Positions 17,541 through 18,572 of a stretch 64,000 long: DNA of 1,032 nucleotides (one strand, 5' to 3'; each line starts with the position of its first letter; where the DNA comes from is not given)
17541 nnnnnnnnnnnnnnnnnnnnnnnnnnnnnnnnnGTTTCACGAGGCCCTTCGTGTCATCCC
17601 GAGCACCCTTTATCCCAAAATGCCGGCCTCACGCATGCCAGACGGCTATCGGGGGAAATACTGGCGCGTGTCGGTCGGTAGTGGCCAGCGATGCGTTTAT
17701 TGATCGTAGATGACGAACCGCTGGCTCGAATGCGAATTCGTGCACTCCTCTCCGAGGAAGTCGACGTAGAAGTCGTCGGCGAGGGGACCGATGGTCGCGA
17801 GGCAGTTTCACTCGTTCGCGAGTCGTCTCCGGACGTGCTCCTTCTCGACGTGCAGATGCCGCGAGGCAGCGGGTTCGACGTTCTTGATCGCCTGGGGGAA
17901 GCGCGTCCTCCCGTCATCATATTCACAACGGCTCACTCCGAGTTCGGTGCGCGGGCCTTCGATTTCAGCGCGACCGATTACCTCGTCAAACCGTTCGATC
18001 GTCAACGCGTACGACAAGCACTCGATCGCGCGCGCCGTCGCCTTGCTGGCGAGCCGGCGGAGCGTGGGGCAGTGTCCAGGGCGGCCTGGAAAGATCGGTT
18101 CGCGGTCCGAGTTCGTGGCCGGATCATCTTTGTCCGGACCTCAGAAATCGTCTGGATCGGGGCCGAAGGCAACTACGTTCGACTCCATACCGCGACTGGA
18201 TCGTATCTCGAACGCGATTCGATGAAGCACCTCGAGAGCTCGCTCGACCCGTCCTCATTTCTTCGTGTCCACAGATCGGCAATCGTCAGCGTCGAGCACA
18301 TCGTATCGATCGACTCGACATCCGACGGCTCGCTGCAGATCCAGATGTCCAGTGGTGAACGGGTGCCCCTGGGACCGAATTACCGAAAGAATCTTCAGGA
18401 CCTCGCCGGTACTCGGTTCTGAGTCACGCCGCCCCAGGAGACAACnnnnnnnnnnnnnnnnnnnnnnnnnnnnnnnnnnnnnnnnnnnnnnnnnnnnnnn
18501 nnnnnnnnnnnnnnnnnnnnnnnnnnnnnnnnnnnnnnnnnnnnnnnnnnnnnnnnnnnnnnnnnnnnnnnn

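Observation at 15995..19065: Matching 21-22-bp-spaced direct repeats upstream of both ATPase genes (candidate LytTR operators)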

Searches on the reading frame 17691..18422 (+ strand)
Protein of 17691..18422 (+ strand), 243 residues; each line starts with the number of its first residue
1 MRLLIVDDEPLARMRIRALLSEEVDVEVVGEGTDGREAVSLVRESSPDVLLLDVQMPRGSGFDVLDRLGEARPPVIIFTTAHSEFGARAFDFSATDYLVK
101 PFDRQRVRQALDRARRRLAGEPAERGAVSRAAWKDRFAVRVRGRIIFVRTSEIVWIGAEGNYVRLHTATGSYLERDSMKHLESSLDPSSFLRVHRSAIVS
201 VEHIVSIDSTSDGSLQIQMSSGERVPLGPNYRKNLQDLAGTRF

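Call 3: search_protein_families(library=pfam, proteins=[window:17691-18422:+], max_evalue=0.01)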
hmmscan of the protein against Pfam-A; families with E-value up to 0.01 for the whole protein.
window:17691-18422:+ (243 aa): 2 families
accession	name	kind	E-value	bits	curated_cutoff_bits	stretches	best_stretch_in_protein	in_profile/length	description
PF00072.30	Response_reg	-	9.4e-25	87.4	30.2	1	4-111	2-110/111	Response regulator receiver domain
PF04397.21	LytTR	-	2e-24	86.1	22.6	1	144-238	2-96/98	LytTr DNA-binding domain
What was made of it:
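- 17691..18422 (+): LytTR-family response regulator, the presumed binder. Pfam Response_reg and LytTR (call 3).
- On LytTR response-regulator operator (direct-repeat type: AgrA, ComE, YpdB, BtsR): Pfam Response_reg (9e-25) and LytTR (2e-24) for 17691-18422 (call 3).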

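Call 5: find_related_loci(query=window:17691-18422:+, collection=genome_contigs, flank=10000)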
Query window:17691-18422:+ (243 aa) in genome_contigs; peptide patterns used: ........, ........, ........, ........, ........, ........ (x = any residue, [..] = any of these).
520 stretches matched a pattern; 26 encode a relative of the query (tblastn E <= 1e-3); 26 distinct loci.
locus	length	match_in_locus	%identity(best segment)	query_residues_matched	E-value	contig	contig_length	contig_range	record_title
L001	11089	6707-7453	46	2-240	5e-68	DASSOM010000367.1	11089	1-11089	MAG TPA_asm: Vicinamibacterales bacterium isolate SMAG_U1252 k141_808595, whole genome shotgun sequence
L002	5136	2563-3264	39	1-235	7e-46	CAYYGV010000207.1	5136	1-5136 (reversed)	MAG TPA_asm: uncultured Opitutaceae bacterium isolate SRP262948_co1_81 genome assembly, contig: NODE_18411_length_5136_c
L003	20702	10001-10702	38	1-235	5e-45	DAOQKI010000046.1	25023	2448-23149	MAG TPA_asm: Opitutaceae bacterium isolate AMR_MDS_0578 NODE_819_length_25023_cov_7.109140, whole genome shotgun sequenc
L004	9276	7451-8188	39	1-234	6e-44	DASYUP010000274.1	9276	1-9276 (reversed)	MAG TPA_asm: Thermoanaerobaculia bacterium isolate SMAG_U4598 k141_2204914, whole genome shotgun sequence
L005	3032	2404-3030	40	1-210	1e-43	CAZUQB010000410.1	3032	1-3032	MAG TPA_asm: uncultured Opitutaceae bacterium isolate SRP262948_co1_78 genome assembly, contig: NODE_38911_length_3032_c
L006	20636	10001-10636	39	2-219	1e-38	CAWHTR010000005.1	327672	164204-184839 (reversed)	MAG: uncultured Verrucomicrobiae bacterium isolate MFD03250.bin.2.101 genome assembly, contig: contig_28628, whole genom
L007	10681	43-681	38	2-218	5e-37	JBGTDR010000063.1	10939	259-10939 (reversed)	MAG: Chthoniobacterales bacterium isolate JTS-RE148 k141_1695329, whole genome shotgun sequence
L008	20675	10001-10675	42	1-228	5e-30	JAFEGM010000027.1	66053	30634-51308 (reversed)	MAG: Verrucomicrobia bacterium isolate SZAS-18 VERR-KAN-3__27__length-66053, whole genome shotgun sequence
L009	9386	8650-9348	23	1-229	4e-21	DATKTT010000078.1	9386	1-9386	MAG TPA_asm: Williamwhitmania sp. isolate SMAG_U14088 k141_502800, whole genome shotgun sequence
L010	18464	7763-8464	41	1-235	1e-48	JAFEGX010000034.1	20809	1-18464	MAG: Verrucomicrobia bacterium isolate SZAS TMP-19 CK_MAG-35__34__length-20809, whole genome shotgun sequence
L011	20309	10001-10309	37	1-100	1e-14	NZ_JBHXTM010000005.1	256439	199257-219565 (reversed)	Streptomyces sp. NPDC127117 NPDC127117_T46_B3.ctg-0005, whole genome shotgun sequence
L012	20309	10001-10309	34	1-100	2e-13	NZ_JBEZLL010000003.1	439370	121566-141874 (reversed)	Streptomyces sp. NPDC048295 NPDC048295_73_E9.ctg-0003, whole genome shotgun sequence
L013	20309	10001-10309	34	1-100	3e-13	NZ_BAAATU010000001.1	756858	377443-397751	Streptomyces pulveraceus strain JCM 7545 sequence001, whole genome shotgun sequence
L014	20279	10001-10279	35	1-102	7e-13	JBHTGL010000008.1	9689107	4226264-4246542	Streptomyces sanglieri strain JCM 12607 tig00001087, whole genome shotgun sequence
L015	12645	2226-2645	36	2-138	2e-11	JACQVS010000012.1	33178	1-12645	MAG: Planctomycetota bacterium isolate NC_groundwater_1469_Ag_S-0.65um_64_41 S_p65_S5_coassembly_k141_150672, whole geno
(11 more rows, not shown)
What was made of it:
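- Tried and rejected: Orthologous loci via the regulator in reference genomes (call 5).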

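Call 13: find_homologous_proteins(query=window:17691-18422:+, max_evalue=1e-30)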
Query window:17691-18422:+ (243 aa): 4331 proteins with E <= 1e-30 among 8000 candidates; the best 120 are listed.
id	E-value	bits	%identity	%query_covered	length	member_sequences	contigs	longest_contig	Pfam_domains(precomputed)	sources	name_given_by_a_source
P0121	1.7e-143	494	100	95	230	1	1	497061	PF04397.22,PF00072.31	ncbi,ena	-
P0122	4.3e-81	290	56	100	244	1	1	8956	PF04397.22,PF00072.31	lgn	-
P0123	9.1e-81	289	60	98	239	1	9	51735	PF04397.22,PF00072.31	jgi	jgi:two-component system, LytTR family, response regulator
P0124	7.9e-80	286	60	97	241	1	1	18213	PF04397.22,PF00072.31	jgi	jgi:two-component system, LytTR family, response regulator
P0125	1.0e-78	282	60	97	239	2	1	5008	PF04397.22,PF00072.31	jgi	jgi:two-component system, LytTR family, response regulator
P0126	6.7e-77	276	54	100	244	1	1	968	PF04397.22,PF00072.31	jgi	jgi:two-component system, LytTR family, response regulator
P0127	1.1e-76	275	54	100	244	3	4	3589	PF04397.22,PF00072.31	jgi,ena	jgi:two-component system, LytTR family, response regulator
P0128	1.7e-76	275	53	100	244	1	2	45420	PF04397.22,PF00072.31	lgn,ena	-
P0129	3.4e-76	274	60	95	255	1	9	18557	PF04397.22,PF00072.31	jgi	jgi:two-component system, LytTR family, response regulator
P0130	1.5e-73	265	55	100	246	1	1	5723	PF04397.22,PF00072.31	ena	-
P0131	1.5e-73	265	53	100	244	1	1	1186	PF04397.22,PF00072.31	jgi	jgi:two-component system LytT family response regulator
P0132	9.1e-72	259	52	98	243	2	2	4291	PF04397.22,PF00072.31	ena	-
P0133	7.9e-71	256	51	100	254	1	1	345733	PF04397.22,PF00072.31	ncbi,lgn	ncbi:MAG TPA: LytTR family DNA-binding domain-containing protein [Thermoanaerobaculia bacterium]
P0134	9.5e-71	256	49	100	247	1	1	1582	PF04397.22,PF00072.31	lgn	-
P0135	2.6e-70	255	51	100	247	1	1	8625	PF04397.22,PF00072.31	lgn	-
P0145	2.7e-68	248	50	100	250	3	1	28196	PF04397.22,PF00072.31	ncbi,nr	ncbi:MAG TPA: LytTR family DNA-binding domain-containing protein [Thermoanaerobaculia bacterium]|nr:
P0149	6.1e-68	247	51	99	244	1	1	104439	PF04397.22,PF00072.31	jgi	-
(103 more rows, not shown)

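Call 14: find_encoding_contigs(protein=P0123, flank=10000, max_places=4)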
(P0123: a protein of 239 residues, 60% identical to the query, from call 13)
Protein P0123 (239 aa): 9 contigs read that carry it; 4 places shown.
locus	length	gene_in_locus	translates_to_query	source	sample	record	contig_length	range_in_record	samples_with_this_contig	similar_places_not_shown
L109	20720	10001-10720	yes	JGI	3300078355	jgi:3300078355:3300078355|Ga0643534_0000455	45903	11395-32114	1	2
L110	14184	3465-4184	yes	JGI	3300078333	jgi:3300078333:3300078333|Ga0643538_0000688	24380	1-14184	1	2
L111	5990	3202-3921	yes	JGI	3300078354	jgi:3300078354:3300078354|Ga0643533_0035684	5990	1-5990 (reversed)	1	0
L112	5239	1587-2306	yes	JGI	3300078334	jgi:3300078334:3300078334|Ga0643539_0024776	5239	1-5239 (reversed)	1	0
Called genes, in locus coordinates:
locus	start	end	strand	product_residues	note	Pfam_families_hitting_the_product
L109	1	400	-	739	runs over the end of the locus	PF13620:CarboxypepD_reg, PF13715:CarbopepD_reg_2 (weak)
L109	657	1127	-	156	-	-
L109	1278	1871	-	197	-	PF01965:DJ-1_PfpI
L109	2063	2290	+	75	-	-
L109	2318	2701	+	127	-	PF02661:Fic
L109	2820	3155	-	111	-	-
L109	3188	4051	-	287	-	PF04055:Radical_SAM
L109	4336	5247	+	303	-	PF00005:ABC_tran, PF13304:AAA_21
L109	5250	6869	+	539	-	-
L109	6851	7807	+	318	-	PF10503:Esterase_PHB (weak), PF02230:Abhydrolase_2 (weak)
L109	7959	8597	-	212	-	-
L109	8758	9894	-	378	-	PF06580:His_kinase, PF02518:HATPase_c (weak)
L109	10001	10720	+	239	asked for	PF00072:Response_reg, PF04397:LytTR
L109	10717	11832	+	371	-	PF00144:Beta-lactamase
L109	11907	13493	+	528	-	PF04909:Amidohydro_2, PF12146:Hydrolase_4, PF00561:Abhydrolase_1, PF12697:Abhydrolase_6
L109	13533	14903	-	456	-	PF04909:Amidohydro_2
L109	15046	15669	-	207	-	PF00578:AhpC-TSA, PF13905:Thioredoxin_8 (faint)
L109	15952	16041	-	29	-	-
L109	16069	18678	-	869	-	PF19313:DUF5916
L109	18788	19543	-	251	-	PF00072:Response_reg, PF04397:LytTR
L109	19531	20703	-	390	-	PF06580:His_kinase, PF02518:HATPase_c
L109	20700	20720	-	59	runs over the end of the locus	-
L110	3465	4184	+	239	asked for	PF00072:Response_reg, PF04397:LytTR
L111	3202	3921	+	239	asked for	PF00072:Response_reg, PF04397:LytTR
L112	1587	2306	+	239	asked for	PF00072:Response_reg, PF04397:LytTR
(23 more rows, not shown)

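Call 15: find_encoding_contigs(protein=P0124, flank=10000, max_places=3)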
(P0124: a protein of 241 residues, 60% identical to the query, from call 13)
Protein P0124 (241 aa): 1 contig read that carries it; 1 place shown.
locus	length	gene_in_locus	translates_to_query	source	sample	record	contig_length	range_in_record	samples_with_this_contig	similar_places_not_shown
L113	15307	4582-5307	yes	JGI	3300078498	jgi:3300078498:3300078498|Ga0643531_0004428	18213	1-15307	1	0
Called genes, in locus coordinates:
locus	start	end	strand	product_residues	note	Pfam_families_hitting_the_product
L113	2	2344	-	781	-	?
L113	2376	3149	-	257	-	-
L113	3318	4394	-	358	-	PF06580:His_kinase, PF02518:HATPase_c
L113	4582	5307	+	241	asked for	PF00072:Response_reg, PF04397:LytTR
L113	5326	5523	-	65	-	PF01979:Amidohydro_1, PF07969:Amidohydro_3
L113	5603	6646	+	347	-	PF00144:Beta-lactamase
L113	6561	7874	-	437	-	PF02518:HATPase_c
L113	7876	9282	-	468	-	PF00072:Response_reg, PF00158:Sigma54_activat, PF14532:Sigma54_activ_2, PF00004:AAA, PF07728:AAA_5 (weak), PF25601:AAA_lid_14, PF02954:HTH_8, PF18024:HTH_50 (weak)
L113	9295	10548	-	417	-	PF12704:MacB_PCD, PF02687:FtsX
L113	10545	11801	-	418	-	PF12704:MacB_PCD, PF02687:FtsX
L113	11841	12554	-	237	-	PF00005:ABC_tran, PF13304:AAA_21 (faint)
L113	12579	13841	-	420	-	PF25989:YknX_C (weak)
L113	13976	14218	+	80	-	PF14076:DUF4258 (weak)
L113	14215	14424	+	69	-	-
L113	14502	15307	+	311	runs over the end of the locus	PF00561:Abhydrolase_1, PF12697:Abhydrolase_6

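Call 16: find_encoding_contigs(protein=P0129, flank=10000, max_places=3)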
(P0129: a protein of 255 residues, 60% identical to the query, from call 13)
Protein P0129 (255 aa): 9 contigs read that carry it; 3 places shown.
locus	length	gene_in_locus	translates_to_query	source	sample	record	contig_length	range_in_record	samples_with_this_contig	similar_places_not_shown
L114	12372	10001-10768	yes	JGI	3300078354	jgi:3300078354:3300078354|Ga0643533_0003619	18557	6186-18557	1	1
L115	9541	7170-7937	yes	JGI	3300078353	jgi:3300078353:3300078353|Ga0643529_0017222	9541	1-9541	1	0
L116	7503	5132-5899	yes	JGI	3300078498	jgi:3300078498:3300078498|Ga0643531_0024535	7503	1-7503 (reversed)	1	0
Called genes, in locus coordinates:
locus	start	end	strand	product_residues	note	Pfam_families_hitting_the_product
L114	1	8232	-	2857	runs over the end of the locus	PF17892:Cadherin_5, PF17963:Big_9, PF17803:Cadherin_4, PF17892:Cadherin_5, PF17963:Big_9, PF17803:Cadherin_4, PF17892:Cadherin_5, PF17963:Big_9, +19 more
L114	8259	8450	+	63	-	-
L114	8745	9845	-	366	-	PF06580:His_kinase, PF02518:HATPase_c (weak)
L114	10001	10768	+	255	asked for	PF00072:Response_reg, PF04397:LytTR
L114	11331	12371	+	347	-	?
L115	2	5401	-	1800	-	?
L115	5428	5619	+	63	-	-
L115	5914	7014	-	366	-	PF06580:His_kinase, PF02518:HATPase_c (weak)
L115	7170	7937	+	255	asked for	PF00072:Response_reg, PF04397:LytTR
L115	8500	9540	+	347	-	?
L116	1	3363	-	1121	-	?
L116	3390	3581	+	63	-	-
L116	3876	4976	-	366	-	PF06580:His_kinase, PF02518:HATPase_c (weak)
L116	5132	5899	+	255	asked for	PF00072:Response_reg, PF04397:LytTR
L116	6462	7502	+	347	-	?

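Call 17: find_encoding_contigs(protein=P0122, flank=10000, max_places=2)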
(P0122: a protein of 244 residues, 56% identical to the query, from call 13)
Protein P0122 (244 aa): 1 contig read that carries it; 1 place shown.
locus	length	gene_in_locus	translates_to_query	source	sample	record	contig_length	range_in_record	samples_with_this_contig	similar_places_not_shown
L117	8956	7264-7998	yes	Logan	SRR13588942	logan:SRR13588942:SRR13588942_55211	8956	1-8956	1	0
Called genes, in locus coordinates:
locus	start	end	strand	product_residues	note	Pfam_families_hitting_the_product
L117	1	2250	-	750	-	?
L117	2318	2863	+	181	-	PF04542:Sigma70_r2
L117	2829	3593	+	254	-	-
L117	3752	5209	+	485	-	PF10127:RlaP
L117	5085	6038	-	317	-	-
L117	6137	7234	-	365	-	PF06580:His_kinase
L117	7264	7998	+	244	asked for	PF00072:Response_reg, PF04397:LytTR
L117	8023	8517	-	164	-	PF06718:DUF1203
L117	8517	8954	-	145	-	?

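Call 18: find_encoding_contigs(protein=P0128, flank=10000, max_places=2)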
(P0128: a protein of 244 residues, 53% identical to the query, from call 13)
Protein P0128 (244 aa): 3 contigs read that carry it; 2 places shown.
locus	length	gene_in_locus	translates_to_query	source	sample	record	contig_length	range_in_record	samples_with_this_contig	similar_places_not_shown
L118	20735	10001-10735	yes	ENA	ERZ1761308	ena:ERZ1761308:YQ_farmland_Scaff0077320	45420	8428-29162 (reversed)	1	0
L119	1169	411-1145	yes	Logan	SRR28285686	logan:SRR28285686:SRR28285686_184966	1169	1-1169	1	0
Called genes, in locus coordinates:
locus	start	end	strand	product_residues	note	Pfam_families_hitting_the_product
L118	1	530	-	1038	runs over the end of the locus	PF00930:DPPIV_N (faint), PF23381:Beta-prop_IFT122_1st (faint), PF26550:Tricorn_2nd, PF25174:Beta-prop_THOC3 (weak), PF07676:PD40 (weak), PF26549:Tricorn_N (weak), PF01103:Omp85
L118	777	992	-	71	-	-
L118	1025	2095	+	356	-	PF01073:3Beta_HSD, PF01370:Epimerase, PF07993:NAD_binding_4, PF16363:GDP_Man_Dehyd (weak)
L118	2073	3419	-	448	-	PF00083:Sugar_tr, PF07690:MFS_1, PF00083:Sugar_tr (weak), PF07690:MFS_1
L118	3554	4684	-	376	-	PF00149:Metallophos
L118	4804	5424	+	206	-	-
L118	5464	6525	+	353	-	PF01641:SelR, PF01625:PMSR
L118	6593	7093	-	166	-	-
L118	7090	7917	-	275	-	PF21302:Zn_ribbon_RlmA, PF13489:Methyltransf_23 (faint), PF08241:Methyltransf_11, PF08242:Methyltransf_12 (weak), PF13649:Methyltransf_25, PF13847:Methyltransf_31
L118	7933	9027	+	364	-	PF06580:His_kinase, PF02518:HATPase_c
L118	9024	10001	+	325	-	PF06580:His_kinase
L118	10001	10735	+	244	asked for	PF00072:Response_reg, PF04397:LytTR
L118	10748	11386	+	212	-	PF07238:PilZ (weak)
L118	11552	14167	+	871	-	PF00069:Pkinase, PF07714:PK_Tyr_Ser-Thr, PF23914:TPR_CcmH_CycH, PF14559:TPR_19, PF13424:TPR_12, PF13432:TPR_16, PF00515:TPR_1, PF07719:TPR_2, +20 more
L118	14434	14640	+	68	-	-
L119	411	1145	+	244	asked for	PF00072:Response_reg, PF04397:LytTR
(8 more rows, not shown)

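Call 24: find_encoding_contigs(protein=P0133, flank=10000, max_places=1)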
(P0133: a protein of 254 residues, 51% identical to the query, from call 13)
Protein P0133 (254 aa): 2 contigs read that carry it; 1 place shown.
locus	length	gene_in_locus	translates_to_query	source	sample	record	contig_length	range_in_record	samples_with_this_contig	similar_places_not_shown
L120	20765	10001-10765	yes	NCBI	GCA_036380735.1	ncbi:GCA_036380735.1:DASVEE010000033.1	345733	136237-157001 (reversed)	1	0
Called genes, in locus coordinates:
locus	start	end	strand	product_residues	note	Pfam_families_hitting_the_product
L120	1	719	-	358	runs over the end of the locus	PF01551:Peptidase_M23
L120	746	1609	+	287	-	PF00581:Rhodanese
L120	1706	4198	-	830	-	PF00672:HAMP, PF00015:MCPsignal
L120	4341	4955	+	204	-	PF00484:Pro_CA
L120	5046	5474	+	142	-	PF03264:Cytochrom_NNT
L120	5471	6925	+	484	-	PF02335:Cytochrom_C552, PF14522:Cytochrome_C7 (faint)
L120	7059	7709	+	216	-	-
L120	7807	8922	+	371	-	PF06580:His_kinase, PF02518:HATPase_c (weak)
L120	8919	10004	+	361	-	PF06580:His_kinase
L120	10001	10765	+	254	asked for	PF00072:Response_reg, PF04397:LytTR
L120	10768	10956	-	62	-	-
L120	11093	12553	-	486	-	PF06580:His_kinase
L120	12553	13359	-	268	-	PF00072:Response_reg, PF04397:LytTR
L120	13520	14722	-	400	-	PF06224:AlkZ-like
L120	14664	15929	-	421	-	PF00270:DEAD, PF04851:ResIII (weak), PF00271:Helicase_C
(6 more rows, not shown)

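Call 25: find_encoding_contigs(protein=P0149, flank=10000, max_places=1)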
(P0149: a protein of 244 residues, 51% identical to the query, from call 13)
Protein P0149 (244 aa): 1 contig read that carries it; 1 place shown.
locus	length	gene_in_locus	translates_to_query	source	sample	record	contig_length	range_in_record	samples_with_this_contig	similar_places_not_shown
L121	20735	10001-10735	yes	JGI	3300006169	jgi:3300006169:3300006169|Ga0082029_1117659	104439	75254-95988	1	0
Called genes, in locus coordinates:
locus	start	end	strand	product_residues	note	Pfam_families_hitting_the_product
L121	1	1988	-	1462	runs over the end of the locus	PF05593:RHS_repeat (faint), PF25023:TEN_YD-shell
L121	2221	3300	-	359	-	PF02012:BNR (faint), PF15902:Sortilin-Vps10 (faint)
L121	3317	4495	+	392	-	PF08450:SGL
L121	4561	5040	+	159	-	PF13302:Acetyltransf_3, PF00583:Acetyltransf_1, PF13527:Acetyltransf_9, PF13673:Acetyltransf_10, PF13508:Acetyltransf_7, PF08445:FR47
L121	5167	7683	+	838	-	PF03030:H_PPase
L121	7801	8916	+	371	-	PF06580:His_kinase, PF02518:HATPase_c (weak)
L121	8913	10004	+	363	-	PF06580:His_kinase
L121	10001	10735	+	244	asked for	PF00072:Response_reg, PF04397:LytTR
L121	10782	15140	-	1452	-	PF05593:RHS_repeat (weak)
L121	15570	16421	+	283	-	PF01978:TrmB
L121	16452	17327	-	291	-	PF13371:TPR_9, PF13432:TPR_16, PF23914:TPR_CcmH_CycH, PF13181:TPR_8 (weak), PF00515:TPR_1, PF07719:TPR_2, PF13414:TPR_11 (weak), PF13428:TPR_14 (weak), +3 more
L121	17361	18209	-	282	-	PF00165:HTH_AraC, PF12833:HTH_18, PF00165:HTH_AraC (weak)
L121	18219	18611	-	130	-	-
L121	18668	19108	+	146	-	PF16267:DUF4920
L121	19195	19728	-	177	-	PF01327:Pep_deformylase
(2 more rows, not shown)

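Call 26: find_encoding_contigs(protein=P0145, flank=10000, max_places=1)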
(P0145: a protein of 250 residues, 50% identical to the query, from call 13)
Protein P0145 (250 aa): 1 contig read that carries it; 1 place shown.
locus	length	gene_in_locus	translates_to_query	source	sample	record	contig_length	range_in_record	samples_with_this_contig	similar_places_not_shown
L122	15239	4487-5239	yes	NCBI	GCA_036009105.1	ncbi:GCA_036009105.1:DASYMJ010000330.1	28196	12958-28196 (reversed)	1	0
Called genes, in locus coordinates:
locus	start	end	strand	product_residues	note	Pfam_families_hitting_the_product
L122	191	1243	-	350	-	PF01266:DAO, PF13450:NAD_binding_8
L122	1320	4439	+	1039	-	PF16927:HisKA_7TM, PF00989:PAS, PF08448:PAS_4, PF13426:PAS_9, PF00989:PAS, PF13188:PAS_8, PF13426:PAS_9, PF00990:GGDEF, +5 more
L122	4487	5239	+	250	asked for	PF00072:Response_reg, PF04397:LytTR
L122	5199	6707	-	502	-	PF13522:GATase_6, PF13537:GATase_7, PF00156:Pribosyltran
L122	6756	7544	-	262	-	-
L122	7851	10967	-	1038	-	PF13414:TPR_11 (faint), PF13431:TPR_17 (faint), PF12770:CHAT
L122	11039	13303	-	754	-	PF18072:FGAR-AT_linker, PF00586:AIRS, PF02769:AIRS_C, PF00586:AIRS, PF02769:AIRS_C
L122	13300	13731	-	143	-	PF02367:TsaE, PF00004:AAA (faint)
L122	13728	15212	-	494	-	PF03853:YjeF_N, PF01256:Carb_kinase, PF02110:HK (weak)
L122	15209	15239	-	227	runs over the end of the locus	PF09837:DUF2064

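Call 52: search_solved_structures(query=window:17691-18422:+, max_evalue=0.001, show_alignments=0)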
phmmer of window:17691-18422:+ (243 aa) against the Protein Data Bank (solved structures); distinct sequences matched with E-value up to 0.001: 248 (the best 60 are shown).
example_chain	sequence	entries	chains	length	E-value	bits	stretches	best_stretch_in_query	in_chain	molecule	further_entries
6m8o_A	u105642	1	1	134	1.5e-21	80.2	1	1-126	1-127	DNA-binding response regulator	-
1s8n_A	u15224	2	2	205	1.9e-17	66.9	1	2-129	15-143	putative antiterminator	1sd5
9xzo_A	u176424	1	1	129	2.4e-16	63.3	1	2-112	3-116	De novo protein M1X0B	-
1tmy_A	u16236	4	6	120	1e-15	61.2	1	2-114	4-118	CHEY PROTEIN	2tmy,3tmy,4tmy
4iga_A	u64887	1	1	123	1.1e-15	61.1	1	2-114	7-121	Chemotaxis protein CheY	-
1u0s_Y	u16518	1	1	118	1.4e-15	60.8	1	2-113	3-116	Chemotaxis protein cheY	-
6wsh_A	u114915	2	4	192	3.9e-15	59.3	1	2-113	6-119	Response regulator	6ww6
1a04_A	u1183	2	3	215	6e-15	58.7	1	3-115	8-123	NITRATE/NITRITE RESPONSE REGULATOR PROTEIN NARL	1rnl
4qyw_A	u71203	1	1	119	1.5e-14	57.4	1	2-114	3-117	Chemotaxis protein CheY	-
2qv0_A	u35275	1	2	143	2.4e-14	56.7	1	1-113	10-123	Protein mrkE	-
6c40_B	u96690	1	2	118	2.5e-14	56.7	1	2-113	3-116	Chemotaxis protein CheY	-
6swf_A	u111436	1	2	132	3.7e-14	56.1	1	2-124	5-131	Two-component response regulator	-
9rhz_C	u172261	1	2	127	3.8e-14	56.1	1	2-112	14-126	Chemotaxis protein CheY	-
6swb_A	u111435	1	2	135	4.2e-14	55.9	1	2-124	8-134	Two-component response regulator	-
6ymz_A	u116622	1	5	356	4.2e-14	55.9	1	2-102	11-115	Protein-glutamate methylesterase/protein-glutamine glutaminase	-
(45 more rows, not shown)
